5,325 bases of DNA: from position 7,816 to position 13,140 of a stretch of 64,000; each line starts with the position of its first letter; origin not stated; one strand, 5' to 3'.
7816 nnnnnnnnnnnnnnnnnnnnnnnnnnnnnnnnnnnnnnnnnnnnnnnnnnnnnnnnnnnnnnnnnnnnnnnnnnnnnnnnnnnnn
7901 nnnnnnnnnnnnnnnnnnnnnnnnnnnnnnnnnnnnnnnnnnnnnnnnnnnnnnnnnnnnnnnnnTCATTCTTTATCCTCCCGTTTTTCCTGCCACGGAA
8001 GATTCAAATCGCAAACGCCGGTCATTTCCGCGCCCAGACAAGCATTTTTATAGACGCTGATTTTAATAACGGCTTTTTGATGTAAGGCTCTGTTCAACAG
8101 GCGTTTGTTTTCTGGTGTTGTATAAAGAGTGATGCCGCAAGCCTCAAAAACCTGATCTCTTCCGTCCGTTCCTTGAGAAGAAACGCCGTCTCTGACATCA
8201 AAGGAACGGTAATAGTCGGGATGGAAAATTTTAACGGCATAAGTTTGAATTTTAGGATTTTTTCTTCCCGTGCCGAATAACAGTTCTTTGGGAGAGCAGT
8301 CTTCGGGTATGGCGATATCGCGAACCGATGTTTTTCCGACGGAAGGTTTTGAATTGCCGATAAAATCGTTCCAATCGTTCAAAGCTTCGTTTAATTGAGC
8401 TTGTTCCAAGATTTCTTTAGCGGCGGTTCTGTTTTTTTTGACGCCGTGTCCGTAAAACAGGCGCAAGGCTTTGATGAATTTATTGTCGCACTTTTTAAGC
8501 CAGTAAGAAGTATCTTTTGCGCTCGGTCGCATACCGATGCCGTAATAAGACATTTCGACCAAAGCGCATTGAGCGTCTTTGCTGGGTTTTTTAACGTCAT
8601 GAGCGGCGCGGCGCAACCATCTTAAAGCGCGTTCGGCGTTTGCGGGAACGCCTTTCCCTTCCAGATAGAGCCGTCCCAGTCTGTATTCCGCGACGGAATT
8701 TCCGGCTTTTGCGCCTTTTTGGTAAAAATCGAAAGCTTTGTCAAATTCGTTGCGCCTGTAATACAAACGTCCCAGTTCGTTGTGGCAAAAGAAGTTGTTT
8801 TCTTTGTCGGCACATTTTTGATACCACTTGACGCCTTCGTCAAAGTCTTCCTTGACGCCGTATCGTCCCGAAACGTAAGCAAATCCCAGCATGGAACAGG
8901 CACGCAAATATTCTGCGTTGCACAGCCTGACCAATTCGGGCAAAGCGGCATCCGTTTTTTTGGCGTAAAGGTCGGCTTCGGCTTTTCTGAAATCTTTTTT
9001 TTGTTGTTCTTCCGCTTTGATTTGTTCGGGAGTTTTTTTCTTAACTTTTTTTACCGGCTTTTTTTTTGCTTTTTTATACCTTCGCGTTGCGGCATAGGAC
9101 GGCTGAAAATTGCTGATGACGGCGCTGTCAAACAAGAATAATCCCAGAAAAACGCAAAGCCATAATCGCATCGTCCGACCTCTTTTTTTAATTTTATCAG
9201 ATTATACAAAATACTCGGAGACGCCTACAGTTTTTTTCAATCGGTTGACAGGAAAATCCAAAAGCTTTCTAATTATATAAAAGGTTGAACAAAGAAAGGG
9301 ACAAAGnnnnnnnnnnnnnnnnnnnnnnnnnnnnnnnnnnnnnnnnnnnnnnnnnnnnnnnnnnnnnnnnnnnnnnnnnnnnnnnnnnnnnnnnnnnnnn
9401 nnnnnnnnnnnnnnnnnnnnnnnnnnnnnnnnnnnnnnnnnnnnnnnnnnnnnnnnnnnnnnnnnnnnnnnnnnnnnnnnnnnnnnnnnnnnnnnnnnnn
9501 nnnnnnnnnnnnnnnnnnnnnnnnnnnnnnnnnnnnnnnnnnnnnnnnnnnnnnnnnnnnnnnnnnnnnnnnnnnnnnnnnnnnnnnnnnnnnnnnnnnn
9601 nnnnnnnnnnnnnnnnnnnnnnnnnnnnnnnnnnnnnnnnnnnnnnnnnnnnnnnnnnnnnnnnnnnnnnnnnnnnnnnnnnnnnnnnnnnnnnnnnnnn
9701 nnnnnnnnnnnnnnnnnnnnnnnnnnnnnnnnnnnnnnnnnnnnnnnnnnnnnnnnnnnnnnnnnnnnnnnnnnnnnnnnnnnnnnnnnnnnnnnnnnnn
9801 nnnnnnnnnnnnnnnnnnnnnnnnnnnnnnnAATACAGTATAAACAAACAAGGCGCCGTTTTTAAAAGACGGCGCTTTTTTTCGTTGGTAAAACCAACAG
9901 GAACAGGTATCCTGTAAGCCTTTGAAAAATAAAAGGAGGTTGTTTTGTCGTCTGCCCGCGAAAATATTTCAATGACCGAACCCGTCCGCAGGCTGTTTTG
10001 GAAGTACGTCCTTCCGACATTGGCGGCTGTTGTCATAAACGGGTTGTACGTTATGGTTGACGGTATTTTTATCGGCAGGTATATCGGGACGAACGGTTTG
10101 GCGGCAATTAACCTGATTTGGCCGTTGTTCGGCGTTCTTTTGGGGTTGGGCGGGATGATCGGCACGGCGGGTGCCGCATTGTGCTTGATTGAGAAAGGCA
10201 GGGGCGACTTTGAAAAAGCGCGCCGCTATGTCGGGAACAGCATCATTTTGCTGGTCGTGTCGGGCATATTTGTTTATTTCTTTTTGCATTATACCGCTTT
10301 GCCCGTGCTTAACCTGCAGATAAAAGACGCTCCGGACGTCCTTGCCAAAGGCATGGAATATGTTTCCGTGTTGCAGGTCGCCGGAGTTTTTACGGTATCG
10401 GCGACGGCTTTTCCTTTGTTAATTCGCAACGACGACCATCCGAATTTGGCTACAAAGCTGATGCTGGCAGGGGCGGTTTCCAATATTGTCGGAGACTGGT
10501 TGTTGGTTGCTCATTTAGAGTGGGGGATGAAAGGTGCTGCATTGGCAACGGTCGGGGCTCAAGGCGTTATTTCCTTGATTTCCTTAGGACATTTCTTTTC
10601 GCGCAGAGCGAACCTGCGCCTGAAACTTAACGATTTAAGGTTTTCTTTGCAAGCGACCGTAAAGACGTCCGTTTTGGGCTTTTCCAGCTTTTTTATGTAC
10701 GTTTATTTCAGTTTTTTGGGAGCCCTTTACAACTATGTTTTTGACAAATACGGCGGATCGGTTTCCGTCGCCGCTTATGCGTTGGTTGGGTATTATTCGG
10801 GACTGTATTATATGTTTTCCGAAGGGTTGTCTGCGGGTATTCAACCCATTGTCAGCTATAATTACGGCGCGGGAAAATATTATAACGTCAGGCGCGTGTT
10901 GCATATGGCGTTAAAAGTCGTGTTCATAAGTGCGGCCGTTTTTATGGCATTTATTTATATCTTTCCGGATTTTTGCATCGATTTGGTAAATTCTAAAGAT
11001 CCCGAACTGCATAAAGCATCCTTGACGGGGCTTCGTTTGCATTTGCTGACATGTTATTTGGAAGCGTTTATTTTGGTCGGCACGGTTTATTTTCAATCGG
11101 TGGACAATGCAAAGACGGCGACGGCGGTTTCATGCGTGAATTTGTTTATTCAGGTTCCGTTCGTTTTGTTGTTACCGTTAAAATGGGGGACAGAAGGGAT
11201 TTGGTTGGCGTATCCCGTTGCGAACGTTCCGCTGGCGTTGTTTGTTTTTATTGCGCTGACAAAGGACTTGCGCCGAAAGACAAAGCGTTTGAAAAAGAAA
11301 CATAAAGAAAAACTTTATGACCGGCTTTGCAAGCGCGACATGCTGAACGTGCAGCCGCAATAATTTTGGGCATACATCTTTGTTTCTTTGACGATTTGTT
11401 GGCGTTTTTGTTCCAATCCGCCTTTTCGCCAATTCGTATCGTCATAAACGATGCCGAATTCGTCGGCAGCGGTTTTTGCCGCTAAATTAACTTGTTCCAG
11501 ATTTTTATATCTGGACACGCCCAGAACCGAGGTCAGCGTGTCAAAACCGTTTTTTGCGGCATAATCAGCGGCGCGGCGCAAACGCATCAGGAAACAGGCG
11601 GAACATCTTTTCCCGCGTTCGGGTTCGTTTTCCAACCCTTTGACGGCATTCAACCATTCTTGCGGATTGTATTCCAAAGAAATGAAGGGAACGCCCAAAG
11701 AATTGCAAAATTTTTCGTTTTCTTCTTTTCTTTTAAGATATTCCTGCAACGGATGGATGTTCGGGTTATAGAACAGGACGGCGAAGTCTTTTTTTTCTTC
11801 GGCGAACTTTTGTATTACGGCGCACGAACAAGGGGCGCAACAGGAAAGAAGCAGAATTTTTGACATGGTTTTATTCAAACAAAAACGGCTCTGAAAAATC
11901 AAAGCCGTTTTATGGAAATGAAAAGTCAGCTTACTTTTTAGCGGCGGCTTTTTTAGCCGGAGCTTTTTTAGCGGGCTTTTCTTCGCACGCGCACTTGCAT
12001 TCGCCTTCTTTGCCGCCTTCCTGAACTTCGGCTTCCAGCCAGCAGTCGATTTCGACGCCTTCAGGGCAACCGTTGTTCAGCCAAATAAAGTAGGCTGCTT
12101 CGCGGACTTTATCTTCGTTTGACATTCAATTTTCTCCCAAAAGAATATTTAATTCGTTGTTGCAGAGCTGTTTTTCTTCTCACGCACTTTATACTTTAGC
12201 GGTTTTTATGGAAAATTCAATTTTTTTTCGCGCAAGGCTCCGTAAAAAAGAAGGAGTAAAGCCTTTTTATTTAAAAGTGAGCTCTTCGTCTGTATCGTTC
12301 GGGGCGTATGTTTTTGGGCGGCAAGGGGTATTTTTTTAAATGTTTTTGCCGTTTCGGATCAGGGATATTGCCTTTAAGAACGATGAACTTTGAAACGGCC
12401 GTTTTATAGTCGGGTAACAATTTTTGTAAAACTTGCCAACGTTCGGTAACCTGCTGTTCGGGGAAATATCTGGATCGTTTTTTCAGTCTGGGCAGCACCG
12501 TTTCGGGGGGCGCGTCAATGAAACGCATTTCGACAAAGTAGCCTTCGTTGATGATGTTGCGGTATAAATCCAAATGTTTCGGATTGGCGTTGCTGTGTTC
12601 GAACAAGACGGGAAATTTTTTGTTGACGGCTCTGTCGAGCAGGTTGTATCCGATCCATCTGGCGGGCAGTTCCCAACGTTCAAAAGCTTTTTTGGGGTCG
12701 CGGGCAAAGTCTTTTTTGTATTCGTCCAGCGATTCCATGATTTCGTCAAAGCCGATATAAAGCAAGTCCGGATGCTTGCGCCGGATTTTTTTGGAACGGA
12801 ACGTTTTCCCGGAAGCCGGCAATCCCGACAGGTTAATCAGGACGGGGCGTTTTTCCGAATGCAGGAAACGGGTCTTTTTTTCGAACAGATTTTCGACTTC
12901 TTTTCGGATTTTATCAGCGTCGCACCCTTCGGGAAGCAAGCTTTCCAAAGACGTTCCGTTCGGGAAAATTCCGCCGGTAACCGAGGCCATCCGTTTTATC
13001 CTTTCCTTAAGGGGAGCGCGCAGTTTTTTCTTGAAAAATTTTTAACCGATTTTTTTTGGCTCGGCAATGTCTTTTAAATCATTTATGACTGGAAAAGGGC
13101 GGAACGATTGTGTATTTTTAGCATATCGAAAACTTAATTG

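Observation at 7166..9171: Coupled pair: secreted Sel1-repeat protein plus Cys-rich secreted protein with a 28-residue polybasic tail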

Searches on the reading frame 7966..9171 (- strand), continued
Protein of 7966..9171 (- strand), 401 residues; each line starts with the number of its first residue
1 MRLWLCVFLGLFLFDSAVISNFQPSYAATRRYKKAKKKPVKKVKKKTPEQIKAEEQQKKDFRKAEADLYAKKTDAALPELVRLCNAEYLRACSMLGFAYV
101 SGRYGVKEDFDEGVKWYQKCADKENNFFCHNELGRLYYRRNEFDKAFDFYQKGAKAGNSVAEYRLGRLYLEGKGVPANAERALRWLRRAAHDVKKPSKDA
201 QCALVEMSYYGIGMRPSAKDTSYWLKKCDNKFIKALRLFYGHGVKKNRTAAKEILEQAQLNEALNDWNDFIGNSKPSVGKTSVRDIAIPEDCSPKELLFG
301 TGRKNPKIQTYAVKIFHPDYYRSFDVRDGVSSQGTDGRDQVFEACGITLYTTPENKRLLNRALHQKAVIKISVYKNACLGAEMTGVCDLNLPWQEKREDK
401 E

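Call 58: list_cluster_members(proteins=[P0130, window:7166-7969:-, window:7966-9171:-])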
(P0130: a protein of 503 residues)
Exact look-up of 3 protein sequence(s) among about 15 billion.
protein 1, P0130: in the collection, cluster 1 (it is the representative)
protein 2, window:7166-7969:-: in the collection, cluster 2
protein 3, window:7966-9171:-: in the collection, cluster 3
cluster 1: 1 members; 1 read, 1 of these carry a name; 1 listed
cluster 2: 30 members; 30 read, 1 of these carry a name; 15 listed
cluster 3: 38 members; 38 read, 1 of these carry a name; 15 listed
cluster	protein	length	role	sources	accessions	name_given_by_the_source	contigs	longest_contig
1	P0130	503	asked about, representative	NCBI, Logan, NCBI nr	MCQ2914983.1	MAG: hypothetical protein MJ247_07305 [Alphaproteobacteria bacterium] | hypothetical protein [Alphaproteobacteria bacterium]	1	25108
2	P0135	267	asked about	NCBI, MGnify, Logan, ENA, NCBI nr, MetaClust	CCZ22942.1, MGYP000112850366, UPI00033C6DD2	unknown [Acetobacter sp. CAG:977] | FL=1 | status=active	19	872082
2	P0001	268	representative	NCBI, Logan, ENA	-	-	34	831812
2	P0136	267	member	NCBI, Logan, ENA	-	-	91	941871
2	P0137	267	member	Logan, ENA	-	-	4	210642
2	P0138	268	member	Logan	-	-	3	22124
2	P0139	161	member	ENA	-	-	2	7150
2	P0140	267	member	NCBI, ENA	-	-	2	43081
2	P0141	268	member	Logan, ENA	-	-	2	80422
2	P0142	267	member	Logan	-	-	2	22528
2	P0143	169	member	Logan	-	-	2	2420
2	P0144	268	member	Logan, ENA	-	-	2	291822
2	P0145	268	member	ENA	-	-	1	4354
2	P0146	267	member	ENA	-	-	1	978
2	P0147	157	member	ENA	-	-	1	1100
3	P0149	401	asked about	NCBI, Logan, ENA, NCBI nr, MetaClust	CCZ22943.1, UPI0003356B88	putative uncharacterized protein [Acetobacter sp. CAG:977] | status=active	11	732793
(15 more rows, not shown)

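Call 63: search_protein_families(library=padloc, proteins=[window:7966-9171:-], max_evalue=0.01)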
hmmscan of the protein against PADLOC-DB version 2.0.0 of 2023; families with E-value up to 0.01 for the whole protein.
window:7966-9171:- (401 aa): 0 families

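Call 64: search_protein_families(library=phrogs, proteins=[window:7966-9171:-], max_evalue=0.01)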
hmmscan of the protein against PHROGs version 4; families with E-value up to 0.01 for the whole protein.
window:7966-9171:- (401 aa): 1 family
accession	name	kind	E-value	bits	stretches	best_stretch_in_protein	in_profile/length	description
phrog_8741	-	unknown function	1.3e-23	84.9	1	68-261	53-251/380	-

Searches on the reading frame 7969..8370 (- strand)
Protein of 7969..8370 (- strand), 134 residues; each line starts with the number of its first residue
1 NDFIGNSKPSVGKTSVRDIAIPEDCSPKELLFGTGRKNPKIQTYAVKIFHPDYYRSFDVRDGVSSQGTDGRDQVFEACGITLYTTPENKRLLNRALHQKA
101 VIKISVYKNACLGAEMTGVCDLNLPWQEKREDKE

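Call 35: search_solved_structures(query=A3, max_evalue=10, show_alignments=2)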
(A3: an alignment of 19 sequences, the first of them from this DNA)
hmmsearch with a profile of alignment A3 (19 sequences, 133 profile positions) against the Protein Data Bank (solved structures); distinct sequences matched with E-value up to 10: 2.
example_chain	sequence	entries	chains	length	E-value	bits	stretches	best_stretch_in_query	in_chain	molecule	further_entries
4pzl_A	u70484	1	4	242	0.43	13.7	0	14-87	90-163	Adenylate kinase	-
2cg9_X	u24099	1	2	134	0.58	13.2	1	2-53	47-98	CO-CHAPERONE PROTEIN SBA1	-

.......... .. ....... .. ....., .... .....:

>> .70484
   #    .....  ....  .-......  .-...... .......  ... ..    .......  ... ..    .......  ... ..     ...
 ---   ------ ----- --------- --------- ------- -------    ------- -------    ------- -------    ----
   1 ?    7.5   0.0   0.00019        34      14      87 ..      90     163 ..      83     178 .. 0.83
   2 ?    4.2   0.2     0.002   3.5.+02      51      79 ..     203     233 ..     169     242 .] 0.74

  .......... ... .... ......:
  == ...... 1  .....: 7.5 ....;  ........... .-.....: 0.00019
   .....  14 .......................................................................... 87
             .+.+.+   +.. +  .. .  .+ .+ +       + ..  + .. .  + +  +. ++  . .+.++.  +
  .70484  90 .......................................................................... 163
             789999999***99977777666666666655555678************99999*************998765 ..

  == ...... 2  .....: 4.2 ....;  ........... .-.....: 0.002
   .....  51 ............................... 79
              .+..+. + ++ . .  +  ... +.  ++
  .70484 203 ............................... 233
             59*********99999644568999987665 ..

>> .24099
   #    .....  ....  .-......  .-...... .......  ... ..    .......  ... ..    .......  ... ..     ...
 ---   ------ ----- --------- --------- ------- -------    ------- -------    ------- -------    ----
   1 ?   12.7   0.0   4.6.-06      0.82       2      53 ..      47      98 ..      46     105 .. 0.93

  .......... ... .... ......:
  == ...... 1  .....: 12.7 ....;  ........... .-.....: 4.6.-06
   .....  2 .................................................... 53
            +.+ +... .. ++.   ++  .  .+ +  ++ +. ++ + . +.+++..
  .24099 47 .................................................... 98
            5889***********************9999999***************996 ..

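Call 37: search_protein_families(library=pfam, alignment_id=A3, max_evalue=1)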
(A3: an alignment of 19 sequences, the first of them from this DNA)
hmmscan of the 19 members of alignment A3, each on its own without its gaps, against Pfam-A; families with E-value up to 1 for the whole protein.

A. member 1, seq(134 aa): 0 families

B. families by the number of members that match (of 19 scanned): 5 families
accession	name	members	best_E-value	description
PF18730.6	HEPN_Cthe2314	1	0.0056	Cthe_2314-like HEPN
PF22947.2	ULD_3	1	0.054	Leucine--tRNA ligase, ubiquitin-like domain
PF23564.1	EF-hand_FSTL1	1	0.07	Follistatin-related protein 1, EF-hand domain pair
PF22849.2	CATSPERE_Ig-like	1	0.1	CATSPERE Ig-like domain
PF17858.6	Defensin_int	1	0.12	Platypus intermediate defensin-like peptide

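Call 53: find_homologous_proteins(query=A3, max_evalue=0.01)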
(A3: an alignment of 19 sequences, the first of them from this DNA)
Query A3 (19 sequences) (134 aa, profile of the alignment): 2 proteins with E <= 0.01 among 777 candidates.
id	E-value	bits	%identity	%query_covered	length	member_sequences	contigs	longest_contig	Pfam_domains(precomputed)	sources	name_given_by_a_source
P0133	1.2e-46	176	66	67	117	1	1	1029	-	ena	-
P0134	4.1e-45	171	55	96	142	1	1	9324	-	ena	-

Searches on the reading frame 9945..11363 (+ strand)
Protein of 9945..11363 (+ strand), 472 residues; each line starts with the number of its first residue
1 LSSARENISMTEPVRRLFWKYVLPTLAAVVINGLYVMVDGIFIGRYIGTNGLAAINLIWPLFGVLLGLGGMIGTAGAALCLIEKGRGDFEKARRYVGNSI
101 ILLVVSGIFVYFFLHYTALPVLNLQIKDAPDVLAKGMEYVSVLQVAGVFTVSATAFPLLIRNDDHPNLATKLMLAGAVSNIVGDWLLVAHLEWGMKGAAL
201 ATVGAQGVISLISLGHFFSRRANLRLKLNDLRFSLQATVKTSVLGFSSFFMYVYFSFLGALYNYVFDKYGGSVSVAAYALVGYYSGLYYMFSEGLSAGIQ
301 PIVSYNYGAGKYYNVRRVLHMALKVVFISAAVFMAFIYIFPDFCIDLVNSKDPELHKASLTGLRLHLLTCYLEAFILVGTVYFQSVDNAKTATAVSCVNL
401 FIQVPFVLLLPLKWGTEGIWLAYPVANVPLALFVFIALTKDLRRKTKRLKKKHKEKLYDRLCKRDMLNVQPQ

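Call 3: search_protein_families(library=pfam, proteins=[window:9945-11363:+], max_evalue=0.01)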
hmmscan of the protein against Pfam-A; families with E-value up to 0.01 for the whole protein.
window:9945-11363:+ (472 aa): 2 families
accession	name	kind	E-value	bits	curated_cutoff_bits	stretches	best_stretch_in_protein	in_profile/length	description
PF01554.23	MatE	-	3.8e-33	114.9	24.9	2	249-407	3-159/161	MatE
PF03023.19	MurJ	-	8.9e-05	21.7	27.4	1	234-456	191-417/451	Lipid II flippase MurJ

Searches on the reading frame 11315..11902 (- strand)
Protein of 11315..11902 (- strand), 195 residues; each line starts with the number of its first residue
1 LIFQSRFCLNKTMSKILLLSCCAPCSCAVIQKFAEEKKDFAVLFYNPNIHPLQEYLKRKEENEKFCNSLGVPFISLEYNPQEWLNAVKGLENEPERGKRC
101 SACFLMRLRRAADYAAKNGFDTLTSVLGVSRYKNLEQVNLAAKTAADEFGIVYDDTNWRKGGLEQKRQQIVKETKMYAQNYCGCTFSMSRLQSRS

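Call 3: search_protein_families(library=pfam, proteins=[window:11315-11902:-], max_evalue=0.01)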
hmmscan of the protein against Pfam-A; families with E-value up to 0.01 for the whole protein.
window:11315-11902:- (195 aa): 1 family
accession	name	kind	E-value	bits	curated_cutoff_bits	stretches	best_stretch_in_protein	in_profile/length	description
PF02677.20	QueH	-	3.7e-61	206.7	23.5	1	16-189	1-174/175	Epoxyqueuosine reductase QueH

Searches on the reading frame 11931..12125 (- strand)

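Call 65: search_protein_families(library=pfam, proteins=[window:11931-12125:-], max_evalue=0.0001)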
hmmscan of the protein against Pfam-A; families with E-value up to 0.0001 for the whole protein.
window:11931-12125:- (64 aa): 1 family
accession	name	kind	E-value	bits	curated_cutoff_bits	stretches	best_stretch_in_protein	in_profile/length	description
PF11154.13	DUF2934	-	1.2e-10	41.2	22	1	3-34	2-33/37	Protein of unknown function (DUF2934)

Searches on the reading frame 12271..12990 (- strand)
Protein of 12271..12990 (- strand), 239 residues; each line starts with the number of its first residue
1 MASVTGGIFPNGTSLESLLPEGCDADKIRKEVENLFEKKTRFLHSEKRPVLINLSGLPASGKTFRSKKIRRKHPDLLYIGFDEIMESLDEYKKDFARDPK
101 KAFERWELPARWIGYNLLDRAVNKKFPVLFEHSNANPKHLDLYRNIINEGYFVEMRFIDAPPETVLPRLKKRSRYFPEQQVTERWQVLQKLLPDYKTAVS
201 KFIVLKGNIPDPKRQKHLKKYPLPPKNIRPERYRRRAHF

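Call 65: search_protein_families(library=pfam, proteins=[window:12271-12990:-], max_evalue=0.0001)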
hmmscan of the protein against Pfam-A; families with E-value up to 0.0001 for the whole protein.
window:12271-12990:- (239 aa): 2 families
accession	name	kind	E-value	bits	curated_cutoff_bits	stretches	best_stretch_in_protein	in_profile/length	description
PF06414.18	Zeta_toxin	-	1.6e-12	47.7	22.3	1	37-185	6-163/199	Zeta toxin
PF13671.12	AAA_33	-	1.1e-09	39.2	27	1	51-182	1-130/143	AAA domain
